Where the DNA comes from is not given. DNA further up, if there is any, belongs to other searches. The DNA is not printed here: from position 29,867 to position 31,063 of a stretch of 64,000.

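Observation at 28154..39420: Seven-gene organic-acid pathway wedged between the initiating transferase and its aminotransferase partner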

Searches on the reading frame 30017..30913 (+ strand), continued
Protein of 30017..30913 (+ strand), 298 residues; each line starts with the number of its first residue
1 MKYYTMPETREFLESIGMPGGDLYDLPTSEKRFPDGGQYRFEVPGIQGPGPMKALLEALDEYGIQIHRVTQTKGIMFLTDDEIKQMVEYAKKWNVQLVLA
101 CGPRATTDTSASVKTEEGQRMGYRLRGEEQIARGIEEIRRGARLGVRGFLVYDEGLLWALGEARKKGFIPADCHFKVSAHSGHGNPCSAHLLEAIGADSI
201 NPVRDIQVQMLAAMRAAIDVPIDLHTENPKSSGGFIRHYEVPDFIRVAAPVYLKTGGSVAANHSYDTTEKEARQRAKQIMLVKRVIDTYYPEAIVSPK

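Call 60: find_encoding_contigs(protein=P0124, flank=10000, max_places=3)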
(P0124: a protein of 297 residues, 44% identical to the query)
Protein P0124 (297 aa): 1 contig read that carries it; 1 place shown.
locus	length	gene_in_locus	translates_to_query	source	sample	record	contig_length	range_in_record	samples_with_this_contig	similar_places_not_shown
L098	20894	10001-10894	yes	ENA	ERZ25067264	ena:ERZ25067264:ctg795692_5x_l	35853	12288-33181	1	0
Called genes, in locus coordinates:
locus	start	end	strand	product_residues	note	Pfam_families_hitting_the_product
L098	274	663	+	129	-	PF13542:HTH_Tnp_ISL3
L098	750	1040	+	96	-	PF01527:HTH_Tnp_1 (weak), PF13518:HTH_28 (weak)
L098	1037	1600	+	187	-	PF13276:HTH_21, PF00665:rve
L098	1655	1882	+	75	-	PF13683:rve_3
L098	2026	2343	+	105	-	PF01799:Fer2_2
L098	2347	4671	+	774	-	PF01315:Ald_Xan_dh_C, PF02738:MoCoBD_1, PF20256:MoCoBD_2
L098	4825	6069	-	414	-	PF07690:MFS_1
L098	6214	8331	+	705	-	PF05378:Hydant_A_N, PF01968:Hydantoinase_A, PF19278:Hydant_A_C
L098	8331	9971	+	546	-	PF02538:Hydantoinase_B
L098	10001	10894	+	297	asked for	PF01136:Peptidase_U32 (faint)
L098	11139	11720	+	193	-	PF09347:DUF1989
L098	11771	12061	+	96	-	PF01527:HTH_Tnp_1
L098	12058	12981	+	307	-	PF13276:HTH_21, PF00665:rve, PF24764:rva_4 (weak), PF13683:rve_3 (weak)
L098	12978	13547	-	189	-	-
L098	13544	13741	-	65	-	-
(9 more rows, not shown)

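Call 61: find_related_loci(query=P0121, collection=metagenome_contigs, flank=10000)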
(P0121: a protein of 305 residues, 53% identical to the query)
Query P0121 (305 aa) in metagenome_contigs; peptide patterns used: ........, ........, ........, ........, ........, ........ (x = any residue, [..] = any of these).
500 stretches matched a pattern, but none encodes a relative of the query by tblastn (E <= 1e-3).

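Call 63: find_related_loci(query=A4, collection=metagenome_contigs, flank=10000)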
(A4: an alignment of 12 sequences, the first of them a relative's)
Query A4 (305 aa) in metagenome_contigs; peptide patterns used: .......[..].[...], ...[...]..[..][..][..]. (x = any residue, [..] = any of these).
600 stretches matched a pattern (row limit reached: there are more); 574 encode a relative of the query (tblastn E <= 1e-3); the best 80 are kept; 80 distinct loci.
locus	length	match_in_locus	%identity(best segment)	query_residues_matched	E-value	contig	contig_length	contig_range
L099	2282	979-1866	66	8-303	1e-140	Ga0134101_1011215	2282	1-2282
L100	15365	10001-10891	64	7-303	2e-127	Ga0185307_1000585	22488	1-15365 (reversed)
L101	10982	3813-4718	61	2-303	7e-125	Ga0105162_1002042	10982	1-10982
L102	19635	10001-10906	61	2-303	7e-124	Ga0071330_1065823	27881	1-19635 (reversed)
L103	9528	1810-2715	60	2-303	1e-123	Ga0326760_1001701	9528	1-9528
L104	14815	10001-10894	62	6-303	9e-124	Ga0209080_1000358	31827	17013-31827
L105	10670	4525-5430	59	2-303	6e-123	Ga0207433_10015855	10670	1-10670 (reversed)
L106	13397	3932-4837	60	4-304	6e-123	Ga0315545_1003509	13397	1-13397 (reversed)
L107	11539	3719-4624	60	4-304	6e-123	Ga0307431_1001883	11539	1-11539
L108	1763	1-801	66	37-303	6e-131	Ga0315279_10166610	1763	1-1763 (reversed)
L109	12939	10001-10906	60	2-303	4e-122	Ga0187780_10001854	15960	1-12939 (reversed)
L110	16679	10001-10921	61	1-303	7e-122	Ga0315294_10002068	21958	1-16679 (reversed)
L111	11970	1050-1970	61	1-303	3e-121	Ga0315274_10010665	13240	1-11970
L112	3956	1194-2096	57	3-303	3e-121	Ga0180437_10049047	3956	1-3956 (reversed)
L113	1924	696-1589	56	6-303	1e-122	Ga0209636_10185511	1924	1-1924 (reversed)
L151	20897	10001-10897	55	1-303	1e-108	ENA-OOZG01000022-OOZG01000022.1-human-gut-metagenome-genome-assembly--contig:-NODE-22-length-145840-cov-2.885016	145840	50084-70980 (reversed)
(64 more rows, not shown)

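Call 67: search_protein_families(library=pfam, proteins=[L151:1386-2960:-, L151:4654-5595:-, L151:5657-6922:+, L151:7131-8042:+, L151:8042-8533:+, L151:10836-11780:+, L151:11827-12633:+, L151:12639-13145:+, L151:14798-16849:+, L151:3505-4254:+], max_evalue=0.001)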
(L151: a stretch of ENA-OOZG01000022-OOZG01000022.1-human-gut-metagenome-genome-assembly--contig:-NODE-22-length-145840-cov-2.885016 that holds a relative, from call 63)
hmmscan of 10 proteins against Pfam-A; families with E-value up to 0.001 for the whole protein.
L151:1386-2960:- (524 aa): 5 families
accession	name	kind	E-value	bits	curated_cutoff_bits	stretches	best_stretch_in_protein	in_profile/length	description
PF02826.25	2-Hacid_dh_C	-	1.2e-65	220.7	25.1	1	104-279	1-178/178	D-isomer specific 2-hydroxyacid dehydrogenase, NAD binding domain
PF00389.36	2-Hacid_dh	-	3.4e-40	137.3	24.6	1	3-311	1-134/134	D-isomer specific 2-hydroxyacid dehydrogenase, catalytic domain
PF19304.4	PGDH_inter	-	9.3e-29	100.4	27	1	323-436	2-115/119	D-3-phosphoglycerate dehydrogenase intervening domain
PF01842.31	ACT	-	4.9e-12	45.8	27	1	455-514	5-65/66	ACT domain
PF03720.21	UDPG_MGDP_dh_C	-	0.00081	20.2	30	0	152-202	21-74/103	UDP-glucose/GDP-mannose dehydrogenase family, UDP binding domain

L151:4654-5595:- (313 aa): 3 families
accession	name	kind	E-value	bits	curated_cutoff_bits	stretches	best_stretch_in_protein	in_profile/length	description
PF01381.28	HTH_3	-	3e-09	37.2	23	1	131-182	1-52/55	Helix-turn-helix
PF12844.13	HTH_19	-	1.6e-05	25.2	30.2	1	128-179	1-49/64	Helix-turn-helix domain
PF13560.12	HTH_31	-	0.00018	22.2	27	1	129-166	4-42/64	Helix-turn-helix domain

L151:5657-6922:+ (421 aa): 4 families
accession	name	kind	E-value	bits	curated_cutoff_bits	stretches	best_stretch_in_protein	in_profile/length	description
PF08489.16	TiaS_FLD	-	1.9e-42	144.5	21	1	144-257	1-116/116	TiaS FLD domain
PF22641.2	TiaS_TCKD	-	1.8e-27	96.7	27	1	9-140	2-153/156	TiaS TCKD domain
PF23783.1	Zn_ribbon_TiaS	-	1.2e-14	54.2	27.3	1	355-396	1-41/41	TiaS C-terminal zinc ribbon domain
PF01336.31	tRNA_anti-codon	-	1e-07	32.2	27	1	274-335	2-60/75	OB-fold nucleic acid binding domain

L151:7131-8042:+ (303 aa): 1 family
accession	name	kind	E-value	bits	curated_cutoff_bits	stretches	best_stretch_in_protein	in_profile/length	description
PF11299.13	DUF3100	-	6.7e-86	287.9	27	1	48-285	1-235/235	Protein of unknown function (DUF3100)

L151:8042-8533:+ (163 aa): 1 family
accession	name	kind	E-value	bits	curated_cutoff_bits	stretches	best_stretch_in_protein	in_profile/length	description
PF03956.18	Lys_export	-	8.1e-05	22.7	23.8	1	78-154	5-80/190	Lysine exporter LysO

L151:10836-11780:+ (314 aa): 1 family
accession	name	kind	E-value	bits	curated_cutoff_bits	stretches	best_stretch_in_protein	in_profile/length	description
PF05681.19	Fumerase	-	4.5e-53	180.7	25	1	29-306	2-264/270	Fumarate hydratase (Fumerase)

L151:11827-12633:+ (268 aa): 1 family
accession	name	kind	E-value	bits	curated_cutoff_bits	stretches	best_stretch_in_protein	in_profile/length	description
PF00285.26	Citrate_synt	-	5.6e-42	144.5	27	2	59-249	167-350/357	Citrate synthase, C-terminal domain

L151:12639-13145:+ (168 aa): 2 families
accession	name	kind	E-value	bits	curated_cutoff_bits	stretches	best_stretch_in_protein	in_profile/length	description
PF00881.29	Nitroreductase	-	4.5e-25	89.2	23.5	2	7-61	1-55/167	Nitroreductase family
PF14512.11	TM1586_NiRdase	-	3.5e-14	53.4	27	1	5-167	4-151/215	Putative TM nitroreductase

L151:14798-16849:+ (683 aa): 1 family
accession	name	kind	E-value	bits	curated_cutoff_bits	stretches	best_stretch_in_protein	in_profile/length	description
PF01496.24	V_ATPase_I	-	7.1e-27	94.2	30.7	2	223-463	206-457/815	V-type ATPase 116kDa subunit family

L151:3505-4254:+ (249 aa): 0 families

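Call 68: search_protein_families(library=pfam, proteins=[L110:126-1670:+, L110:1852-3009:+, L110:3116-3979:+, L110:3994-5199:+, L110:5231-6130:+, L110:6140-7081:+, L110:7078-7731:+, L110:7797-8360:+, L110:8917-9645:+, L110:14916-16292:+], max_evalue=0.001)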
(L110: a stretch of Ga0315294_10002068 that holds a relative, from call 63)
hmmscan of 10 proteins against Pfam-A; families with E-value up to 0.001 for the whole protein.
L110:126-1670:+ (514 aa): 2 families
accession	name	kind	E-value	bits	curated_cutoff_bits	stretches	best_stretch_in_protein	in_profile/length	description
PF03972.19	MmgE_PrpD_N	-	3.3e-54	184.1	32.1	1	50-286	1-234/244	MmgE/PrpD N-terminal domain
PF19305.4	MmgE_PrpD_C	-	6.3e-31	107.9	32.1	1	315-476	1-163/173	MmgE/PrpD C-terminal domain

L110:1852-3009:+ (385 aa): 4 families
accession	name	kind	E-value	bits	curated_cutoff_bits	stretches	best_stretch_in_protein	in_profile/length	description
PF00155.27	Aminotran_1_2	-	6.7e-63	213.5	19.7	1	32-377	3-361/361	Aminotransferase class I and II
PF00266.25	Aminotran_5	-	6.4e-08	32.4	21.5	1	88-201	59-176/371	Aminotransferase class-V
PF01053.26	Cys_Met_Meta_PP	-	1.3e-05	24.4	27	1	93-202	70-175/381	Cys/Met metabolism PLP-dependent enzyme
PF01041.23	DegT_DnrJ_EryC1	-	0.00034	20.4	19.8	1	93-200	43-145/360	DegT/DnrJ/EryC1/StrS aminotransferase family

L110:3116-3979:+ (287 aa): 3 families
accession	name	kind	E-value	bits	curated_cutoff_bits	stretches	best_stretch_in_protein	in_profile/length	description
PF03328.21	HpcH_HpaI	-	1.7e-53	181.6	25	1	5-224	1-221/221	HpcH/HpaI aldolase/citrate lyase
PF15617.12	C-C_Bond_Lyase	-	1.4e-20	74.1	28.4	1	7-253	10-286/320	C-C_Bond_Lyase of the TIM-Barrel fold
PF22484.2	DUF6986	-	6.2e-07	29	27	1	90-187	167-274/408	Domain of unknown function (DUF6986)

L110:3994-5199:+ (401 aa): 6 families
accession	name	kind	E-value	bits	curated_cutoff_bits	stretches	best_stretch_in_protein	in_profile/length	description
PF08442.15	ATP-grasp_2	-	2.8e-53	181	29.5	1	5-195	3-201/202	ATP-grasp domain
PF16114.10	Citrate_bind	-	8e-13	48.8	26.8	1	258-366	22-140/177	ATP citrate lyase citrate-binding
PF13549.11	ATP-grasp_5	-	6.3e-11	42.5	27.6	1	5-111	11-122/221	ATP-grasp domain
PF24948.1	Citrate_synth_N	-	4.1e-09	36.6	83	1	40-199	51-209/232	ATP-citrate synthase ATP-grasp domain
PF02786.22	CPSase_L_D2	-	2.3e-05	24.4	19.8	1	8-116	4-110/211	Carbamoyl-phosphate synthase L chain, ATP binding domain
PF01071.24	GARS_A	-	0.00025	21.4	27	1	9-105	6-98/194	Phosphoribosylglycinamide synthetase, ATP-grasp (A) domain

L110:5231-6130:+ (299 aa): 4 families
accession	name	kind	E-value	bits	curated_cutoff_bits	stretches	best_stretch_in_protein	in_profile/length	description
PF02629.25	CoA_binding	-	2.5e-25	89.5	22.3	1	6-98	1-96/97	CoA binding domain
PF00549.24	Ligase_CoA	-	3e-11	44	24.5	1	156-266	1-113/128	CoA-ligase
PF13380.12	CoA_binding_2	-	4.4e-08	34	22.8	1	18-129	13-115/116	CoA binding domain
PF13607.11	Succ_CoA_lig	-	9.2e-08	32.4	27.4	1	150-250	1-98/138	Succinyl-CoA ligase like flavodoxin domain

L110:6140-7081:+ (313 aa): 1 family
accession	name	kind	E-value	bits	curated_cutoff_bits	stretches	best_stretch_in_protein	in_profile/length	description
PF05681.19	Fumerase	-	3.8e-80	269.5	25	1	23-293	3-269/270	Fumarate hydratase (Fumerase)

L110:7078-7731:+ (217 aa): 1 family
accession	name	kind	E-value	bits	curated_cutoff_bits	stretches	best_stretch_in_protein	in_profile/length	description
PF05683.17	Fumerase_C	-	1.7e-36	125.9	22.2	1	4-181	29-203/205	Fumarase C-terminus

L110:7797-8360:+ (187 aa): 1 family
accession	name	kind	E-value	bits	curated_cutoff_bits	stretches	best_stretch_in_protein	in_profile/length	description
PF07331.16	TctB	-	9.4e-18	65.1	29.1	1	42-181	4-137/137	Tripartite tricarboxylate transporter TctB family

L110:8917-9645:+ (242 aa): 2 families
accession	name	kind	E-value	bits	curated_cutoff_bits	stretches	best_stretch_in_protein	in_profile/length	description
PF17645.6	Amdase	-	4.2e-26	92.4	25.9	1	8-237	1-225/228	Arylmalonate decarboxylase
PF01177.27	Asp_Glu_race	-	1.3e-05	25.5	31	1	8-222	1-209/211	Asp/Glu/Hydantoin racemase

L110:14916-16292:+ (458 aa): 2 families
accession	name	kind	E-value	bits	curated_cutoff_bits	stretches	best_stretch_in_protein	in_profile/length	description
PF03972.19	MmgE_PrpD_N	-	1.9e-70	237.3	32.1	1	6-248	1-242/244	MmgE/PrpD N-terminal domain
PF19305.4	MmgE_PrpD_C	-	1.3e-38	132.9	32.1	1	268-444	1-172/173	MmgE/PrpD C-terminal domain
